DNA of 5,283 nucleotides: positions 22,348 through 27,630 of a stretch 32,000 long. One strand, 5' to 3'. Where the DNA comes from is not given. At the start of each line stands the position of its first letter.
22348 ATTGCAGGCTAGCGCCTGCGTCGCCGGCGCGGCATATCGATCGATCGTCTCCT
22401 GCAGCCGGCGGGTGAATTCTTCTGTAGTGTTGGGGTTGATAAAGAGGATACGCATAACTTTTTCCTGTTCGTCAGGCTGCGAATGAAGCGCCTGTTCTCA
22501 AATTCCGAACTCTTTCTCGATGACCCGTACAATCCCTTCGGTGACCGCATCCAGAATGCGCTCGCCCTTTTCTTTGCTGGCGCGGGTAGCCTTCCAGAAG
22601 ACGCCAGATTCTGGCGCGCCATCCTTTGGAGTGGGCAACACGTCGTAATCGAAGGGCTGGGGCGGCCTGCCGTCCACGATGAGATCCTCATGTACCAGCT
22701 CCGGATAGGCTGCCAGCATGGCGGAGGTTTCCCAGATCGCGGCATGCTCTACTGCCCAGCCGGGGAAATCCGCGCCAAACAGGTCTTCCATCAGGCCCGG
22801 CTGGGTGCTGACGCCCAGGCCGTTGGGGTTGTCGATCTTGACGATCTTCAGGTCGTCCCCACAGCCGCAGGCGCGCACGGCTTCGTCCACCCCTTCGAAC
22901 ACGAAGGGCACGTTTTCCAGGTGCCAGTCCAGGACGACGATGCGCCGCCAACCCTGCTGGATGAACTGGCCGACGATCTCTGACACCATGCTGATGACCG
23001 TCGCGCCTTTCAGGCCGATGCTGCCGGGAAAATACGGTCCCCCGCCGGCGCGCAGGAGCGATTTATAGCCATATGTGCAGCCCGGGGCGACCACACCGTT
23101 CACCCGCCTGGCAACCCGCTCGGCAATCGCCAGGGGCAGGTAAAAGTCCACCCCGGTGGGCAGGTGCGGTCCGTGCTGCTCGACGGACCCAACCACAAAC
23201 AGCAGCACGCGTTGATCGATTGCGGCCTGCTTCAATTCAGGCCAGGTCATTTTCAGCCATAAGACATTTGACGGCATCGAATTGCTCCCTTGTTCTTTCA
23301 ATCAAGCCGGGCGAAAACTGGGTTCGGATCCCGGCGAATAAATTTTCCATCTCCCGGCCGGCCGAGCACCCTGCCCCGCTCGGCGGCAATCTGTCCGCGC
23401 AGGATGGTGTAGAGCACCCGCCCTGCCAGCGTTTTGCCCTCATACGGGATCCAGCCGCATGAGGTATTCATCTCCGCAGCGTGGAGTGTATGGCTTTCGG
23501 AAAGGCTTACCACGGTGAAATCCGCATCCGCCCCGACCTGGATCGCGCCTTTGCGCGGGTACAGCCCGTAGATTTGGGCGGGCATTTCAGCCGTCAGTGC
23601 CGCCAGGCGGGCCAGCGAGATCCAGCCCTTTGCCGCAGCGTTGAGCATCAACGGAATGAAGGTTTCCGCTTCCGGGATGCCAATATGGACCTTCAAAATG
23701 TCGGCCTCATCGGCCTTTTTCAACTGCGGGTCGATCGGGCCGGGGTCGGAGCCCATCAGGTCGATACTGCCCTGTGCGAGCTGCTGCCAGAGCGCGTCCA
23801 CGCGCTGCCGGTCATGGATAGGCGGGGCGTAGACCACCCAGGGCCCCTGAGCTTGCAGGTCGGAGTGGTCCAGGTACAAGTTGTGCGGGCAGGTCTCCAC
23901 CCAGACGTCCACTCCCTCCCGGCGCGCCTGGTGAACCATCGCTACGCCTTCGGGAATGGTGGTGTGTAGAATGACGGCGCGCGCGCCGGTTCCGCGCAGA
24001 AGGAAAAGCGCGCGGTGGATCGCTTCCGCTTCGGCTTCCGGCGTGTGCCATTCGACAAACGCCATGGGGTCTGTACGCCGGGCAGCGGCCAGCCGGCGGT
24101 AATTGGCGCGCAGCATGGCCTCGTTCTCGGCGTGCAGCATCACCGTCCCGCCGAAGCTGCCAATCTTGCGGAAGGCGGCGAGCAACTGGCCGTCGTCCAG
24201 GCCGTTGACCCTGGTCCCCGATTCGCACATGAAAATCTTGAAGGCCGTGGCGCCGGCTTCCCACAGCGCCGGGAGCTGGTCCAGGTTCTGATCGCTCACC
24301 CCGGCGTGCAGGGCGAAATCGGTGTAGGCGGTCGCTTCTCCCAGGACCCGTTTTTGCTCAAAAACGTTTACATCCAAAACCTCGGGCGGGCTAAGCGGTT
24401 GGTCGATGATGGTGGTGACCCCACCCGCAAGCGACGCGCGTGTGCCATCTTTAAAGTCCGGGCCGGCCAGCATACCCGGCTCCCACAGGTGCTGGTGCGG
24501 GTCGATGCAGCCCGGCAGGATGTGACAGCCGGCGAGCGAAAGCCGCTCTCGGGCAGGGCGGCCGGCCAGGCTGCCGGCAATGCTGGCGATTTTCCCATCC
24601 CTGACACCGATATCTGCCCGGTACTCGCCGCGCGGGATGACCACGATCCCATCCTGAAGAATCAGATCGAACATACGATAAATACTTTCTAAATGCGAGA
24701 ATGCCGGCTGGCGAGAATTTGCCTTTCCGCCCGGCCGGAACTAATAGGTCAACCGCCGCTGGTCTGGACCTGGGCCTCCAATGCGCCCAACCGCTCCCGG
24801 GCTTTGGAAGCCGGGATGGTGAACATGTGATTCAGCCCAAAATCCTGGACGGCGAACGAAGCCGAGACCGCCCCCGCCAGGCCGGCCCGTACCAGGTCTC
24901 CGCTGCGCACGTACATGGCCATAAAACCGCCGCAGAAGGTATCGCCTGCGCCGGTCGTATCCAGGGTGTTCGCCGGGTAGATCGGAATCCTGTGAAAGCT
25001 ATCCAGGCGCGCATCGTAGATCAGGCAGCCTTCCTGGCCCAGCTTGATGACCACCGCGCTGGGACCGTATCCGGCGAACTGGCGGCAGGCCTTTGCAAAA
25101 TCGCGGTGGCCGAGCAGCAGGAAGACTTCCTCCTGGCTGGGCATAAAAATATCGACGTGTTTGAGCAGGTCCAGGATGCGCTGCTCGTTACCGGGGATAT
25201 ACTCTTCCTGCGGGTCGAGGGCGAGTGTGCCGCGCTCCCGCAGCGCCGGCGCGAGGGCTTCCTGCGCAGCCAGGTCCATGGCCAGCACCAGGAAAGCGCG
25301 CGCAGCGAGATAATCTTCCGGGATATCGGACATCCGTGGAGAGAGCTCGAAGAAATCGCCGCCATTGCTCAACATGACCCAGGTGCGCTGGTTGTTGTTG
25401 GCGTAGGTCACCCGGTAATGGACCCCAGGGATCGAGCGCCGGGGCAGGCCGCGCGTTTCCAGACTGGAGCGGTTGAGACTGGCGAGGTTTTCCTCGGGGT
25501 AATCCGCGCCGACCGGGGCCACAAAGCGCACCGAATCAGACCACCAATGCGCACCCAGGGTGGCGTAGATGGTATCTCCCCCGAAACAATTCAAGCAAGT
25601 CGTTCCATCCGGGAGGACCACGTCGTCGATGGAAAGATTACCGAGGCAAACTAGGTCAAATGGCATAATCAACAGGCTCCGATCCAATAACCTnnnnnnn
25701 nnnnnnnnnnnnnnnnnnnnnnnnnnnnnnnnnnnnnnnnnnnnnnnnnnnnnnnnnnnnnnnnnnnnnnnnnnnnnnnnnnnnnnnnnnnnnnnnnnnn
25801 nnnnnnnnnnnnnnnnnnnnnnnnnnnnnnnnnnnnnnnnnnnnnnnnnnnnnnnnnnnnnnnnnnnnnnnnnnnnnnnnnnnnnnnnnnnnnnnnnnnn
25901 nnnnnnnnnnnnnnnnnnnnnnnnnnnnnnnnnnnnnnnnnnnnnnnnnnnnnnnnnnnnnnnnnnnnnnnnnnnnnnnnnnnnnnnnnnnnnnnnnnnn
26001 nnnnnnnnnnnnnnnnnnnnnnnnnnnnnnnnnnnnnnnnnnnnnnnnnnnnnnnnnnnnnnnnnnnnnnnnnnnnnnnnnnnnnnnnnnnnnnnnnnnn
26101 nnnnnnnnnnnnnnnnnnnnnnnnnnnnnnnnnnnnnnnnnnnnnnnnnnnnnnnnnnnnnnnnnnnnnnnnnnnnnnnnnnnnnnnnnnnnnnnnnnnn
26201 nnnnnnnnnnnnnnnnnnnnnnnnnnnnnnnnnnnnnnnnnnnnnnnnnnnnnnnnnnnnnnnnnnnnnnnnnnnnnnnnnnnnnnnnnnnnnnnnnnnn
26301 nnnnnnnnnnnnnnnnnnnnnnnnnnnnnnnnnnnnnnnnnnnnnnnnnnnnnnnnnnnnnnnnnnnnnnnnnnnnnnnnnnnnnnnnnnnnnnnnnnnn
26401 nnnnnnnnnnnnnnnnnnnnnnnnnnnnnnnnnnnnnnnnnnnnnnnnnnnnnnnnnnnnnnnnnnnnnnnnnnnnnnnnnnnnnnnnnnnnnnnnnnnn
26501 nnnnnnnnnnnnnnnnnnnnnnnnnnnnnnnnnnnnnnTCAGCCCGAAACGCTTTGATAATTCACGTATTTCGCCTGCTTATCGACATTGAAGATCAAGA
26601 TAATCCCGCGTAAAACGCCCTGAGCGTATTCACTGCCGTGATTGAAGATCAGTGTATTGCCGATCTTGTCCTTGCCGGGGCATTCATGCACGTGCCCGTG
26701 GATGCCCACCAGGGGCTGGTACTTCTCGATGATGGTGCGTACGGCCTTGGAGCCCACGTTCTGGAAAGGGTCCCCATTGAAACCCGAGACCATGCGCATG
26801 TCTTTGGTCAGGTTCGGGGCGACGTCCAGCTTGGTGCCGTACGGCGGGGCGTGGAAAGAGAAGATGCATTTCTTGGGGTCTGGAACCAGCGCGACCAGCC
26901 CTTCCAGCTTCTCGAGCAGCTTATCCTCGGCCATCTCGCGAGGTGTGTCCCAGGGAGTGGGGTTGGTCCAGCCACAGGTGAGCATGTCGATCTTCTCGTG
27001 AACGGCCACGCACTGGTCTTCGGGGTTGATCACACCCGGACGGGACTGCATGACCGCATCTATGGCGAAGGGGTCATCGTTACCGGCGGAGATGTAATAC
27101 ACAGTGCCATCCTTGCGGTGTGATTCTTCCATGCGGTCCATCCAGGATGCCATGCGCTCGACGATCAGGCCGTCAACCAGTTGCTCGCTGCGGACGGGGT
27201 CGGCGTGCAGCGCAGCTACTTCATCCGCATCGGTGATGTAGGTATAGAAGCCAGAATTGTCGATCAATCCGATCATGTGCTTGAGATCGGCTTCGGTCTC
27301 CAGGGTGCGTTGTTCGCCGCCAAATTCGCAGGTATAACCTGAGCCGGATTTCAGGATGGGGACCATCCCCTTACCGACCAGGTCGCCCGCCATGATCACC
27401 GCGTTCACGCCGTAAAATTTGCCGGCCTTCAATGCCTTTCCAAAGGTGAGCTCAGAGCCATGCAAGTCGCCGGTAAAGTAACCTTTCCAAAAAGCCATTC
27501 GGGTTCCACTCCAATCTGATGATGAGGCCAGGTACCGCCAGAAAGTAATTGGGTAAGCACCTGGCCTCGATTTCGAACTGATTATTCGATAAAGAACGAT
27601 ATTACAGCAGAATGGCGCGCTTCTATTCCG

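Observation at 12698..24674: Ureide catabolic island built around carbamoyl phosphate: two different transcarbamoylases plus carbamate kinase, with allantoin genes but no allC/allD/OXTCase-type genes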

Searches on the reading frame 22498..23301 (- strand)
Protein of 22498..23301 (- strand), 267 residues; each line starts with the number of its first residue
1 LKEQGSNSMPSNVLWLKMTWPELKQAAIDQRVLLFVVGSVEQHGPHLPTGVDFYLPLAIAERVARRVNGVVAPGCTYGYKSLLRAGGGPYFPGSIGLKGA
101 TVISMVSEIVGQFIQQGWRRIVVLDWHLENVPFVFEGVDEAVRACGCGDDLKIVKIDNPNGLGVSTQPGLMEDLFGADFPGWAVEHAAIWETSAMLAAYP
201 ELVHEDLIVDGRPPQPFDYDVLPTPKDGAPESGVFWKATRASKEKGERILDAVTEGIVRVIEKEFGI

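Call 6: search_protein_families(library=pfam, proteins=[window:22498-23301:-])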
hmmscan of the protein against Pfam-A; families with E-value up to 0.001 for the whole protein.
window:22498-23301:- (267 aa): 1 family
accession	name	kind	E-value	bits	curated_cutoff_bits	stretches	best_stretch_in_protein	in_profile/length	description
PF02633.19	Creatininase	-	9.4e-52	176.2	31.3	1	17-261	2-238/238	Creatinine amidohydrolase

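Call 8: search_protein_families(library=ncbifam, proteins=[window:22498-23301:-])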
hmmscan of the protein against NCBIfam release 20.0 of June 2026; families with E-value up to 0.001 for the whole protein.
window:22498-23301:- (267 aa): 3 families
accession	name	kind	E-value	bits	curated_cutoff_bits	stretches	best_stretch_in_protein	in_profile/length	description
TIGR04448.1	creatininase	equivalog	2.6e-78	263.1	235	1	17-265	1-246/246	creatininase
TIGR03964.1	mycofact_creat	equivalog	1.9e-19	70.2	172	1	18-262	4-218/228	mycofactocin biosynthesis peptidyl-dipeptidase MftE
NF041098.2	diketo_inos_hlase_IolN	equivalog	1.9e-17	63.3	245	1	11-213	5-195/307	3-dehydro-scyllo-inosose hydrolase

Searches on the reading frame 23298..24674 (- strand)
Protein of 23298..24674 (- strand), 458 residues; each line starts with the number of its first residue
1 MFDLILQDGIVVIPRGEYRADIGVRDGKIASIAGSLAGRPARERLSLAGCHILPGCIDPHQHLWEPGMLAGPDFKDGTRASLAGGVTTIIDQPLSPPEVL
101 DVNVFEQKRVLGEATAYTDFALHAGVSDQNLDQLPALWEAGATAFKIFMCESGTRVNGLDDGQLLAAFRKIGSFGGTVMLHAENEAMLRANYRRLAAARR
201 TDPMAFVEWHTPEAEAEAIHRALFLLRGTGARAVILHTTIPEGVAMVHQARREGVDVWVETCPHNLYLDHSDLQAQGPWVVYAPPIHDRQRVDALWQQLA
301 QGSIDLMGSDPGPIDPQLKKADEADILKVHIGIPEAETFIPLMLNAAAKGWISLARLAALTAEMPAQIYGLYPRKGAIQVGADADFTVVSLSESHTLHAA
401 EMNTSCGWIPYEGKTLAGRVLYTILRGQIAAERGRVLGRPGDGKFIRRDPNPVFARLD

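Call 6: search_protein_families(library=pfam, proteins=[window:23298-24674:-])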
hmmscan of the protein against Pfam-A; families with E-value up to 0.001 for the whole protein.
window:23298-24674:- (458 aa): 2 families
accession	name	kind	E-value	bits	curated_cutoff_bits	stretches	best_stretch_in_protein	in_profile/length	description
PF01979.26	Amidohydro_1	-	5.1e-12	46.1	25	1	52-395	2-321/345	Amidohydrolase family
PF07969.17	Amidohydro_3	-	3.8e-09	37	29.7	1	352-429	407-470/472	Amidohydrolase family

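Call 8: search_protein_families(library=ncbifam, proteins=[window:23298-24674:-])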
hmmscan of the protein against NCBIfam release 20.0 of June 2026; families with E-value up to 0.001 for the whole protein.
window:23298-24674:- (458 aa): 51 families (the best 25 are shown)
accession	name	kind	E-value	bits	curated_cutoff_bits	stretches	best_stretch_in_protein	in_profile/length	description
NF004839.0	PRK06189.1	equivalog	4.1e-105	352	631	1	1-448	2-447/451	allantoinase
TIGR03178.1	allantoinase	equivalog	8.6e-100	334.6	357.85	1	3-447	1-440/441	allantoinase AllB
TIGR02033.1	D-hydantoinase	equivalog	3.1e-87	293.4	393.25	1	5-448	2-454/454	dihydropyrimidinase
NF002668.0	PRK02382.1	equivalog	2.1e-85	287.1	452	1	3-448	5-428/436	dihydroorotase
NF006559.0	PRK09060.1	equivalog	3.7e-84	282.6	482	1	2-444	5-434/444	dihydroorotase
NF009941.0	PRK13404.1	subfamily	4.8e-84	282.7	647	1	2-449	4-462/478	dihydropyrimidinase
NF058539.1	ergo_uti2_ErtD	equivalog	1e-75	255.4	650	1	2-448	2-447/449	hydantoin-5-propionate amidohydrolase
NF058538.1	ergo_util_ErtD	equivalog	1.8e-74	251.2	600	1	2-447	1-445/446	hydantoin-5-propionate amidohydrolase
NF005960.0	PRK08044.1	equivalog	2e-74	251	688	1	2-448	3-450/453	allantoinase AllB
TIGR00857.1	pyrC_multi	subfamily_domain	9e-66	222.5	279.05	1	18-433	4-411/412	dihydroorotase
NF005751.0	PRK07575.1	equivalog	3.9e-65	220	529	1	3-436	4-425/440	dihydroorotase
NF006688.0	PRK09236.1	equivalog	3.7e-61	207.3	535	1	4-437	4-432/444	dihydroorotase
NF003271.0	PRK04250.1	equivalog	6.5e-53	179.8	405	1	3-442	3-399/407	dihydroorotase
NF002284.0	PRK01211.1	subfamily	1.4e-46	159.2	462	1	20-448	16-405/409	dihydroorotase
NF006836.0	PRK09357.1-1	equivalog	8.6e-46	156.5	538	1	14-436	11-429/432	dihydroorotase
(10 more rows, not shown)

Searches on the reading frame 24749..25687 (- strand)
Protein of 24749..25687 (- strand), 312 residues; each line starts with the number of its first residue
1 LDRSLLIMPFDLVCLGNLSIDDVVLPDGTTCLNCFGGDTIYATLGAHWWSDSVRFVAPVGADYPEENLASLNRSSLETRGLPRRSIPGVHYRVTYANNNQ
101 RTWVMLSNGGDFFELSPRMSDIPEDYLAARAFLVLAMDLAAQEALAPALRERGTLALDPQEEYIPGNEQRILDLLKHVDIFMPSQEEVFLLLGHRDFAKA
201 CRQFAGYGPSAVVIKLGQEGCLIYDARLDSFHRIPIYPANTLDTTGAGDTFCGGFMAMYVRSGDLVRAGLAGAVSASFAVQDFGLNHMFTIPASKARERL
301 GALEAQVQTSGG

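Call 6: search_protein_families(library=pfam, proteins=[window:24749-25687:-])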
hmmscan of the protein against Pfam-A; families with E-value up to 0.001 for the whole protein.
window:24749-25687:- (312 aa): 1 family
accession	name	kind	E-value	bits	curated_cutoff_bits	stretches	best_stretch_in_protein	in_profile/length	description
PF00294.29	PfkB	-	3.3e-30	105.9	25.8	1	31-287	31-297/302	pfkB family carbohydrate kinase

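Call 8: search_protein_families(library=ncbifam, proteins=[window:24749-25687:-])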
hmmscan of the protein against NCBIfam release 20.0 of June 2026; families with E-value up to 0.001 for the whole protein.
window:24749-25687:- (312 aa): 17 families
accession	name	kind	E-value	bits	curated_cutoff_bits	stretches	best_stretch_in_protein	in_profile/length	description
TIGR02152.1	D_ribokin_bact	equivalog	4.5e-19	68.9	299.65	1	51-286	50-287/298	ribokinase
TIGR04382.1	myo_inos_iolC_N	equivalog_domain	1.3e-16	60.7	300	1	173-283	184-293/309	5-dehydro-2-deoxygluconokinase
NF049991.1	TagKinase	equivalog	7.7e-14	51.2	420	1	141-270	154-285/321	tagatose kinase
NF040938.1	KDG_KDGal_kin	equivalog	1.9e-13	50.2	400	1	167-284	172-288/305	bifunctional 2-dehydro-3-deoxygluconokinase/2-dehydro-3-deoxygalactonokinase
NF052444.1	DhDoxglucKinKdgK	equivalog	6.2e-11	42.2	400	1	171-282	182-292/303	2-dehydro-3-deoxygluconokinase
NF041332.1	KDG_KDGal_kin_Halo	equivalog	1.2e-10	41.4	440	1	170-278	182-290/320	bifunctional 2-dehydro-3-deoxygluconokinase/2-dehydro-3-deoxygalactonokinase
NF007321.0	PRK09813.1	equivalog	1.2e-10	41.3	247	1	126-283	111-258/261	fructoselysine 6-kinase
NF008353.0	PRK11142.1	equivalog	8.1e-10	38.7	341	1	142-284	148-288/307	ribokinase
NF053626.1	RibKinHalex1628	equivalog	9.7e-09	35.1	330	1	170-267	169-260/293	ATP-dependent ribose-1-phosphate kinase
NF006957.1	PRK09434.1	equivalog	3.3e-08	33.4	450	1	171-263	173-264/302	fructokinase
TIGR03168.1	1-PFK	subfamily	9.4e-08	31.3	216.4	1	177-280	176-282/305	hexose kinase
NF047869.1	myo_kin_aldol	exception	1.2e-07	30.5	600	1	169-275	197-307/586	bifunctional 5-dehydro-2-deoxygluconokinase/5-dehydro-2-deoxyphosphogluconate aldolase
TIGR03828.1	pfkB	equivalog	4.6e-07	29.2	292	1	194-281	198-283/305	1-phosphofructokinase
NF041134.1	R1P_kin_Thcocales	equivalog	4.9e-07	29.5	500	1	124-286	118-269/291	ADP-dependent ribose-1-phosphate kinase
TIGR02198.1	rfaE_dom_I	equivalog_domain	8.8e-06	25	345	1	180-286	193-303/315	D-glycero-beta-D-manno-heptose-7-phosphate kinase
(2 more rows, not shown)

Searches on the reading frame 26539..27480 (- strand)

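Call 6: search_protein_families(library=pfam, proteins=[window:26539-27480:-])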
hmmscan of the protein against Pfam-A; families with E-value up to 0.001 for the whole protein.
window:26539-27480:- (313 aa): 2 families
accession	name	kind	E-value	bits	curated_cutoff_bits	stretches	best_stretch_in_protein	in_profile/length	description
PF00149.33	Metallophos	-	2.1e-06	28.8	21.5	0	2-42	5-45/191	Calcineurin-like phosphoesterase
PF14582.11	Metallophos_3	-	0.0008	19.3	28.2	0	239-283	194-238/259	Metallophosphoesterase, calcineurin superfamily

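Call 8: search_protein_families(library=ncbifam, proteins=[window:26539-27480:-])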
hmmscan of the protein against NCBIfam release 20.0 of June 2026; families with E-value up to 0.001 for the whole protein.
window:26539-27480:- (313 aa): 0 families
